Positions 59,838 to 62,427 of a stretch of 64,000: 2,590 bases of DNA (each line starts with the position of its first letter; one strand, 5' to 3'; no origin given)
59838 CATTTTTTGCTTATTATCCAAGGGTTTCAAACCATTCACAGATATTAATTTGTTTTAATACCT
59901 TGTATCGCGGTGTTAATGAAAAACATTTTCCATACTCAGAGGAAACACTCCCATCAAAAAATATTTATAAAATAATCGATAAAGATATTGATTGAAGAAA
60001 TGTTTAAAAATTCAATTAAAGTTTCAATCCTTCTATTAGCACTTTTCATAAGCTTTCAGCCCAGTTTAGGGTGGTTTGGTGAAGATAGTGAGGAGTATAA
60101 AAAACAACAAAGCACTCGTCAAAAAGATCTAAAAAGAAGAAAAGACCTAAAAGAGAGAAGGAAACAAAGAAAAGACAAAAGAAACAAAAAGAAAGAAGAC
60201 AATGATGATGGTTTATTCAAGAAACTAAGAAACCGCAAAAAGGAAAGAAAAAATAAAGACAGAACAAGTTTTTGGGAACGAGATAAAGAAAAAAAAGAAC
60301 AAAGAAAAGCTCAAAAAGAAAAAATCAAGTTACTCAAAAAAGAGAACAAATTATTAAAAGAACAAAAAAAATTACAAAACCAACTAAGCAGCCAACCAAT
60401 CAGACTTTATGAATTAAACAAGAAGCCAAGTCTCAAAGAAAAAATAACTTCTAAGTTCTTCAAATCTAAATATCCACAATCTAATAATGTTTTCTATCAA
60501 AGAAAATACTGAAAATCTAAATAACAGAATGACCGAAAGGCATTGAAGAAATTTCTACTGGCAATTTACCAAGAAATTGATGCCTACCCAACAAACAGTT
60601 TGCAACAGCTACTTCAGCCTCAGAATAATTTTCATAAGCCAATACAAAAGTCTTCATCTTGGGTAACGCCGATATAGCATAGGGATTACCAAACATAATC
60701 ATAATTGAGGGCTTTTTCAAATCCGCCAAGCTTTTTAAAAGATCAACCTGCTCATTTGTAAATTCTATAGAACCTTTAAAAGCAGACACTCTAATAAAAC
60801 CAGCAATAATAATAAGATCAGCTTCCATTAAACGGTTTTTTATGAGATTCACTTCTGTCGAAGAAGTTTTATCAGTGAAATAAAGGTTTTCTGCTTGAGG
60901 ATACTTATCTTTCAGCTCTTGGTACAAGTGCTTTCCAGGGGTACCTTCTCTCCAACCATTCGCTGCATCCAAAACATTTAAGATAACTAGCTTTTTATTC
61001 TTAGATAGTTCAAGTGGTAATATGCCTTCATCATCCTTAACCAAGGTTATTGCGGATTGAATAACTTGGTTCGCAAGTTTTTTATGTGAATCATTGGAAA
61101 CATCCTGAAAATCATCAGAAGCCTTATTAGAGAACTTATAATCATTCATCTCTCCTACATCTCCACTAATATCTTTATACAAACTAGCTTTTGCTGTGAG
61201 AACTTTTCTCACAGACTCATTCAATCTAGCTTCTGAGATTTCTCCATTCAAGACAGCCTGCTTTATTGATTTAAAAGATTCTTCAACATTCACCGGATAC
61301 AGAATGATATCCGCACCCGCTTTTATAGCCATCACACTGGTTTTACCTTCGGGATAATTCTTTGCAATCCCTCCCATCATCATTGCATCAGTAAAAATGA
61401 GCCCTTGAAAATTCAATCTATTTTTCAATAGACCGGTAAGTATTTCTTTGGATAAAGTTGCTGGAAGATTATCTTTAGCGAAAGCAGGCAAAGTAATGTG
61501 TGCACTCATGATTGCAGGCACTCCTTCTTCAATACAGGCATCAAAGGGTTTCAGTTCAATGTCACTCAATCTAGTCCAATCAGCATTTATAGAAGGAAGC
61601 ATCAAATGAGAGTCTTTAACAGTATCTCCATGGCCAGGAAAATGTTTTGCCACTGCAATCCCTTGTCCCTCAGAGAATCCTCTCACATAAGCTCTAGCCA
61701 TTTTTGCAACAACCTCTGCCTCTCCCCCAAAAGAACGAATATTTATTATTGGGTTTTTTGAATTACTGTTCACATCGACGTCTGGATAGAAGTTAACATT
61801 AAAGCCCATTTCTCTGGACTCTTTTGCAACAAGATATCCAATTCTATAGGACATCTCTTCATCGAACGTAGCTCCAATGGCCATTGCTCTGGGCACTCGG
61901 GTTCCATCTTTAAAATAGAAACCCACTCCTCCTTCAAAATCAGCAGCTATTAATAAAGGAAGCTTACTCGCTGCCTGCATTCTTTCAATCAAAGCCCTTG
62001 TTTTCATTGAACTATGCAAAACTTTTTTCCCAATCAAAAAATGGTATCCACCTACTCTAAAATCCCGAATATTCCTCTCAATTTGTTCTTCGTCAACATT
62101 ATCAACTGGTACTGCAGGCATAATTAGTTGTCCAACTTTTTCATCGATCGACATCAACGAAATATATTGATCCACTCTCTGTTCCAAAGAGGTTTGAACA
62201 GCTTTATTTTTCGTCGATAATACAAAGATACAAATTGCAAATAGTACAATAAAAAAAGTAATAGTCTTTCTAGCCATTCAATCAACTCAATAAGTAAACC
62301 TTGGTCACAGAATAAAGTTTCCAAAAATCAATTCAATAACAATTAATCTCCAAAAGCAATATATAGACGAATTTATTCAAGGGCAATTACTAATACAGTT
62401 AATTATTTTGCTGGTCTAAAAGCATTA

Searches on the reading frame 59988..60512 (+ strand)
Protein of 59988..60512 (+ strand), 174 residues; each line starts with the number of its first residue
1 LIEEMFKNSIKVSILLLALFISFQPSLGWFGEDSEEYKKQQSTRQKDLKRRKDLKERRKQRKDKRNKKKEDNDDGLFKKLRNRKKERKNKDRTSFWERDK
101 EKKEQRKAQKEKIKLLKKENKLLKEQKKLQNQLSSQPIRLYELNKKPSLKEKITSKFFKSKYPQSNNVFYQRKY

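Call 7: search_protein_families(library=pfam, max_evalue=1, proteins=[window:59988-60512:+])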
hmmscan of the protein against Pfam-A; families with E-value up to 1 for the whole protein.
window:59988-60512:+ (174 aa): 2 families
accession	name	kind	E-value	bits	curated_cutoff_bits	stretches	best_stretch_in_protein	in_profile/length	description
PF15061.11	DUF4538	-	0.51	10.5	27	1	33-51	31-49/57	Domain of unknown function (DUF4538)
PF22251.1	PFF1_TM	-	0.66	9.9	32.3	1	20-131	113-223/300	Vacuolar membrane protease, transmembrane domain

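Call 68: search_protein_families(library=ncbifam, max_evalue=1, proteins=[window:59988-60512:+])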
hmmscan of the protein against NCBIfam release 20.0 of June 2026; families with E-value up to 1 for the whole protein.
window:59988-60512:+ (174 aa): 4 families
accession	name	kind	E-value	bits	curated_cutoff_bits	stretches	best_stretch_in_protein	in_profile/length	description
NF040576.1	T2SS_GspM_XpsM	equivalog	0.016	14.9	60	1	14-73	11-68/180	type II secretion system protein GspM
NF008074.0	PRK10811.1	equivalog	0.043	11.5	908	1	39-136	601-718/1068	ribonuclease E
NF006360.0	PRK08581.1-2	equivalog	0.081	11.3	605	1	6-153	2-148/709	amidase domain-containing protein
NF003108.1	PRK04031.1-1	equivalog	0.6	9.3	300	1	39-130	273-357/419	DNA primase DnaG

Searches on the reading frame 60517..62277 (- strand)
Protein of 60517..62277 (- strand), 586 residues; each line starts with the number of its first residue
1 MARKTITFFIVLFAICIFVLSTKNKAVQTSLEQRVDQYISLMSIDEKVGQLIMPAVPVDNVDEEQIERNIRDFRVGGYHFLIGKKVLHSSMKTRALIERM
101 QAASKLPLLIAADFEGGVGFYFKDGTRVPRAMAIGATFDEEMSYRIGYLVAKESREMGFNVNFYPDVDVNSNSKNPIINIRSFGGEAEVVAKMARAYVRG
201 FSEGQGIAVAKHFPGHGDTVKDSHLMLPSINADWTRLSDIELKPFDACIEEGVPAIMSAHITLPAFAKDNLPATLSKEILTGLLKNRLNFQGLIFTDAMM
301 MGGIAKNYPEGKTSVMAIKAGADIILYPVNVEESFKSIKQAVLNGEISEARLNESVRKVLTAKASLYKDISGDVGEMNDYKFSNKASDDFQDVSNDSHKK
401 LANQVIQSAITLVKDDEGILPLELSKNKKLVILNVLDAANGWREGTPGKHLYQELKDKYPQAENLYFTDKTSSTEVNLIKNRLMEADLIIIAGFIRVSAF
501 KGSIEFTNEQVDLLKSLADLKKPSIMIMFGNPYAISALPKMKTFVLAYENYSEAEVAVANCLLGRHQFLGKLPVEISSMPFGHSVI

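Call 106: search_protein_families(library=padloc, max_evalue=0.01, proteins=[P0006])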
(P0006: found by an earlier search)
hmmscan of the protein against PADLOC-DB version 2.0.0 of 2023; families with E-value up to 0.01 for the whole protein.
P0006 (1626 aa): 1 family
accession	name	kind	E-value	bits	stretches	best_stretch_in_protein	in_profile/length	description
PDLC00694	Effector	-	0.0061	14.1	0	1221-1266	156-202/208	2TM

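Call 107: search_protein_families(library=phrogs, max_evalue=0.01, proteins=[P0006])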
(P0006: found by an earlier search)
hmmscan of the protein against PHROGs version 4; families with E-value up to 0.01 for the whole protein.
P0006 (1626 aa): 0 families
